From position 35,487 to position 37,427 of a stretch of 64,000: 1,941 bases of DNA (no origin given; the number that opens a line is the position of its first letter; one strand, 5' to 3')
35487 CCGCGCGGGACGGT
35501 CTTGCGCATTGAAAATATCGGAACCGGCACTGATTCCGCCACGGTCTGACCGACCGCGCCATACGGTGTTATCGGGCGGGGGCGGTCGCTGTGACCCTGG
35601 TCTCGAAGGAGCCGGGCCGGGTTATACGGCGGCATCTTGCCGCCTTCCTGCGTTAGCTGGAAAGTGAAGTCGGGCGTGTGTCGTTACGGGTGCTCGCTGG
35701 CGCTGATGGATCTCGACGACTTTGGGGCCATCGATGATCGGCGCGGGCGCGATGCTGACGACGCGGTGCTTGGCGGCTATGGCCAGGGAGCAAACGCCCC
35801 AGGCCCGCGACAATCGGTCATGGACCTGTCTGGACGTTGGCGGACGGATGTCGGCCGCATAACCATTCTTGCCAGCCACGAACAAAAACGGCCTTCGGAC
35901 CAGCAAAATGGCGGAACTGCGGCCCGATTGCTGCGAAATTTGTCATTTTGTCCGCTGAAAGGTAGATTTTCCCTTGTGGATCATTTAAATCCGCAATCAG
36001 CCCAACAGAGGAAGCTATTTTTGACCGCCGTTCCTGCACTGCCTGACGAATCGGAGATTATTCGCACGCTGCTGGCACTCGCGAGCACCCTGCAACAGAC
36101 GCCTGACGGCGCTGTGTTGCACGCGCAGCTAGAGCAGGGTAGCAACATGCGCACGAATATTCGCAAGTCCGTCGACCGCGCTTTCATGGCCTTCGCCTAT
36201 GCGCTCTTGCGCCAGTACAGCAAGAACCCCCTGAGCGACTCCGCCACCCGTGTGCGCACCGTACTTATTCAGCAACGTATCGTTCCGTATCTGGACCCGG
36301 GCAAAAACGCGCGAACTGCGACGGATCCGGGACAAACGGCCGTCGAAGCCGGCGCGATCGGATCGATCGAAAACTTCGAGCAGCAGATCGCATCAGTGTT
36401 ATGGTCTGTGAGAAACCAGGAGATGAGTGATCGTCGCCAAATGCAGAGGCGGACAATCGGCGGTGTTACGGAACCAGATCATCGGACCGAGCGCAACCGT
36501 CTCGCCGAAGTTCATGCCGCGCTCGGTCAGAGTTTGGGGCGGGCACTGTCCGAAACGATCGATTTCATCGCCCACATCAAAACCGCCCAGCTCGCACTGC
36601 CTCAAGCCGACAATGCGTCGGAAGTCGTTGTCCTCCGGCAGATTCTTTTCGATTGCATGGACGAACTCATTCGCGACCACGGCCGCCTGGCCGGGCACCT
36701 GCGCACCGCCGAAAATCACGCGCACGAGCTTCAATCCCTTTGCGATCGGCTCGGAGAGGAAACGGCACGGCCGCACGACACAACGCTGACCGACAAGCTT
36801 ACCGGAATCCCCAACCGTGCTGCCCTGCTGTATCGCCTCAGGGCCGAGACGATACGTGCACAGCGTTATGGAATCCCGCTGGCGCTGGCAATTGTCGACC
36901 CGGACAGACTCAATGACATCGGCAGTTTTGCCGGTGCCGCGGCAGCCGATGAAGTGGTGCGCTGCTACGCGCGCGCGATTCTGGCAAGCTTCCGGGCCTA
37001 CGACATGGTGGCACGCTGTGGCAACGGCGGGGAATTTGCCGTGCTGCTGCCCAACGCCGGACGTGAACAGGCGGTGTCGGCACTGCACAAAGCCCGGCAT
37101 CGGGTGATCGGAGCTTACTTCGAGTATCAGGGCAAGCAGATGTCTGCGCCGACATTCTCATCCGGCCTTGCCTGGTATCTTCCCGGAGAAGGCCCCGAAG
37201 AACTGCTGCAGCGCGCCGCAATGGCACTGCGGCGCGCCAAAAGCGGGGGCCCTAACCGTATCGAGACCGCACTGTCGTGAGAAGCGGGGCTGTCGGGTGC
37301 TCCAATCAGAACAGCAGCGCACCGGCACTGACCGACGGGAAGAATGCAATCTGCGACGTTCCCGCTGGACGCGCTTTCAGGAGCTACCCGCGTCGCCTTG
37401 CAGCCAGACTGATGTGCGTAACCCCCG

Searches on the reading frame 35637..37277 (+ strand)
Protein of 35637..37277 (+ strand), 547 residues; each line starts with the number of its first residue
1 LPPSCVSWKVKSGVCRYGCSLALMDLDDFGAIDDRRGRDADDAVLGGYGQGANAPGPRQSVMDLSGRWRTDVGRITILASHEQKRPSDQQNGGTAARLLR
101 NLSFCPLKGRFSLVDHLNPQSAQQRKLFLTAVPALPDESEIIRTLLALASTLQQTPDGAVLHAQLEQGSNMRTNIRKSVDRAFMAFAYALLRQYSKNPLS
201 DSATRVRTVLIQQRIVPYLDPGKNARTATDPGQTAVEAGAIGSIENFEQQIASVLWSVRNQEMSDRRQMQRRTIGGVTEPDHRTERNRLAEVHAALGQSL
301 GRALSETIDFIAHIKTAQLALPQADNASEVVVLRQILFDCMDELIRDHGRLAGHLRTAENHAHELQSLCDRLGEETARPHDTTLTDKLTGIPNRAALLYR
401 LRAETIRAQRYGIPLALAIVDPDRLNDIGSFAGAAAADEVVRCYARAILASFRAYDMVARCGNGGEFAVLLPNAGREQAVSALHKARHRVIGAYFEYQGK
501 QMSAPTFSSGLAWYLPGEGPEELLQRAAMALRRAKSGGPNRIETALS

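Call 47: search_protein_families(library=pfam, proteins=[window:35637-37277:+], max_evalue=0.00001)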
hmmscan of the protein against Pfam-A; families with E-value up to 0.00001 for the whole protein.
window:35637-37277:+ (547 aa): 1 family
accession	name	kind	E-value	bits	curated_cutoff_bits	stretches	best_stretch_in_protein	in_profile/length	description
PF00990.26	GGDEF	-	2.5e-26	92.8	23.8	1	384-541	2-161/161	Diguanylate cyclase, GGDEF domain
